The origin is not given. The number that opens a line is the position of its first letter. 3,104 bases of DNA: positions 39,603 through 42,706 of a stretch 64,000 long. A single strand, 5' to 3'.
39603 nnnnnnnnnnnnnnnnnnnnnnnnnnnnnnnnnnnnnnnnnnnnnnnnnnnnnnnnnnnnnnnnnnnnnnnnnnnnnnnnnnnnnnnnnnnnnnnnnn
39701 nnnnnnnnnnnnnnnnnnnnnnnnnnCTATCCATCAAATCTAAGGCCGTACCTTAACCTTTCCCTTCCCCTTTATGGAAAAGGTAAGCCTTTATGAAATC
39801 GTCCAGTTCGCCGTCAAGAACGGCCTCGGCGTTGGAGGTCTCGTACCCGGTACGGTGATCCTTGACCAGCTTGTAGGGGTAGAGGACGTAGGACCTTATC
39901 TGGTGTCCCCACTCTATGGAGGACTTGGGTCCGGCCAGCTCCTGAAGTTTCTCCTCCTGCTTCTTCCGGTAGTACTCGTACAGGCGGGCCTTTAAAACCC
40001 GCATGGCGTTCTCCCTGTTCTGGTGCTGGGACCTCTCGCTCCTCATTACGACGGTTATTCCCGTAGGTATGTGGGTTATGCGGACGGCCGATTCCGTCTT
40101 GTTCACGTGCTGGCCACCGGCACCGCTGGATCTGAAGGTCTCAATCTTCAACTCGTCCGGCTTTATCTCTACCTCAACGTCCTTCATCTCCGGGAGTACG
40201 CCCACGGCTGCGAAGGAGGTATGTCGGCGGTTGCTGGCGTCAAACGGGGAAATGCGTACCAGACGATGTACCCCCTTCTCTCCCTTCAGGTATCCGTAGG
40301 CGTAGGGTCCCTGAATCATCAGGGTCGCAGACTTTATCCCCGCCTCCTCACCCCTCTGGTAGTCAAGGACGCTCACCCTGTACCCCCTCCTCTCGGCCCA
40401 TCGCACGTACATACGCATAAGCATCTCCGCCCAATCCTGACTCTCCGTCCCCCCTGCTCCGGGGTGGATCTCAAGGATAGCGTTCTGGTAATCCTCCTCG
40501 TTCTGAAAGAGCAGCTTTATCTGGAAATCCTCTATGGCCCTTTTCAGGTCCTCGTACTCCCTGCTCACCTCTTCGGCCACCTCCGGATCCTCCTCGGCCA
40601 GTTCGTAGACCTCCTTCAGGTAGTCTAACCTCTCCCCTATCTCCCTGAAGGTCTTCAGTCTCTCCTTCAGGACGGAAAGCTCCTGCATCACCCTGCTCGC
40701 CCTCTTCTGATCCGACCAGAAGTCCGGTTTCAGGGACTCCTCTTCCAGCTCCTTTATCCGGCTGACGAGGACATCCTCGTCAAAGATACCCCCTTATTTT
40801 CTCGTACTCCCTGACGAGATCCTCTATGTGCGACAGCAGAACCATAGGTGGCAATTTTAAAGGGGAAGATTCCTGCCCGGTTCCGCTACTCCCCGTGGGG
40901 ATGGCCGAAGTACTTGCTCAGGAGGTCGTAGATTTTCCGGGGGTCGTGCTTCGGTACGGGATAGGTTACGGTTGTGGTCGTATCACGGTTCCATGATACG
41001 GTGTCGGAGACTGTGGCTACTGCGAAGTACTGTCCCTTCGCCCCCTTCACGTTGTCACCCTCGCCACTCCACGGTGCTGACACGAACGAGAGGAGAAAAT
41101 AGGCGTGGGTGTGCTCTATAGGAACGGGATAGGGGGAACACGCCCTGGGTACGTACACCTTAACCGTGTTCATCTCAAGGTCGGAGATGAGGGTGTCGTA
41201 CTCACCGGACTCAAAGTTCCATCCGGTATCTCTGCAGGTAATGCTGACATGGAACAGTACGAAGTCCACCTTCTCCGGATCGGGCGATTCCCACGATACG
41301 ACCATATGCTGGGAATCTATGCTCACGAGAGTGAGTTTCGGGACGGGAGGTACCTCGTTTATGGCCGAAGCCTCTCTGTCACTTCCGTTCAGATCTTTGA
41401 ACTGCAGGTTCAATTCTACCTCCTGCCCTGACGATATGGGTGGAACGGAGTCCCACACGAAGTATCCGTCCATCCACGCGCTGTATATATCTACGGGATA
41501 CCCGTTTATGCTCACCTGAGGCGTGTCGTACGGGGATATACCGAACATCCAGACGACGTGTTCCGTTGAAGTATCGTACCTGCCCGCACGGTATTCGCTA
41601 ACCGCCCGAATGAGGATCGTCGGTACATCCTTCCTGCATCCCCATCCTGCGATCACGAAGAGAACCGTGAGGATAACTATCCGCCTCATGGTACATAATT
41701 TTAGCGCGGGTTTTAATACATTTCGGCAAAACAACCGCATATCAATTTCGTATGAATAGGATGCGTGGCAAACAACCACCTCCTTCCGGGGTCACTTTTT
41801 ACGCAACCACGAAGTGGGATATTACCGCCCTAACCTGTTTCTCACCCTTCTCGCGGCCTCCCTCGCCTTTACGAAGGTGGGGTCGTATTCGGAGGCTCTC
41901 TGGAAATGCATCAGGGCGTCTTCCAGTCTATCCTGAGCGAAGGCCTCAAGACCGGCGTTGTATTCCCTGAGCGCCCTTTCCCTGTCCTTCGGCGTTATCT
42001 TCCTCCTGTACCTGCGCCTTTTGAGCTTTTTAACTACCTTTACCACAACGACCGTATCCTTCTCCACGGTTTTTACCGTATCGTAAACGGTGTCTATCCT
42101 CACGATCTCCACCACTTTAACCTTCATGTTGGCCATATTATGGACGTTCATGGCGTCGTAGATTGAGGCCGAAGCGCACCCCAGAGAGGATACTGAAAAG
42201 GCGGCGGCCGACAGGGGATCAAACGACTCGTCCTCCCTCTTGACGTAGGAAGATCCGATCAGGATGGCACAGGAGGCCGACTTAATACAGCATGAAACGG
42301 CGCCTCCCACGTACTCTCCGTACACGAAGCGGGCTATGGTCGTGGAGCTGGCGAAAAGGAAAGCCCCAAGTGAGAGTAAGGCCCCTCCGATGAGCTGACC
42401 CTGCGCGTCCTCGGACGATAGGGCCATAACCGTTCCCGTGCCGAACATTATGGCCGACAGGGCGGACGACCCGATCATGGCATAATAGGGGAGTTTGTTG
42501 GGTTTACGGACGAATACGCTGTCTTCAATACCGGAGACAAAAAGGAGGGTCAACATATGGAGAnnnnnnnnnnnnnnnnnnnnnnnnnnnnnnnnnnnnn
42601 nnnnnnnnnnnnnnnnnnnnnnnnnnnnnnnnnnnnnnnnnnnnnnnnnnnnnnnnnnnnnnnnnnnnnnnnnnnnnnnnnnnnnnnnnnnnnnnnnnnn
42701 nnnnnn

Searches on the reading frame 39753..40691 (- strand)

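Call 7: search_protein_families(library=pfam, proteins=[window:39753-40691:-], max_evalue=0.01)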
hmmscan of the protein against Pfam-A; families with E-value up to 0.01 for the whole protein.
window:39753-40691:- (312 aa): 2 families
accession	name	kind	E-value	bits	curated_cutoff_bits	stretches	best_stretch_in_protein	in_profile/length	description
PF03462.23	PCRF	-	4.1e-56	190.3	24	1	2-163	28-194/194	PCRF domain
PF00472.26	RF-1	-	3.1e-43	146.9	35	1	171-280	2-116/116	RF-1 domain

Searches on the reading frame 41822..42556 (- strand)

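Call 7: search_protein_families(library=pfam, proteins=[window:41822-42556:-], max_evalue=0.01)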
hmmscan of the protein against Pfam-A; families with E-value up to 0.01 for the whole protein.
window:41822-42556:- (244 aa): 1 family
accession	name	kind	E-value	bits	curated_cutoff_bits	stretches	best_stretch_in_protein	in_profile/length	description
PF00515.34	TPR_1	-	0.0031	17.7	27.8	1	199-228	5-34/34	Tetratricopeptide repeat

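Call 30: search_protein_families(library=padloc, proteins=[window:41822-42556:-], max_evalue=0.01)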
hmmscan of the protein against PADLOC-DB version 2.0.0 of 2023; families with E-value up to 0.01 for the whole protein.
window:41822-42556:- (244 aa): 0 families
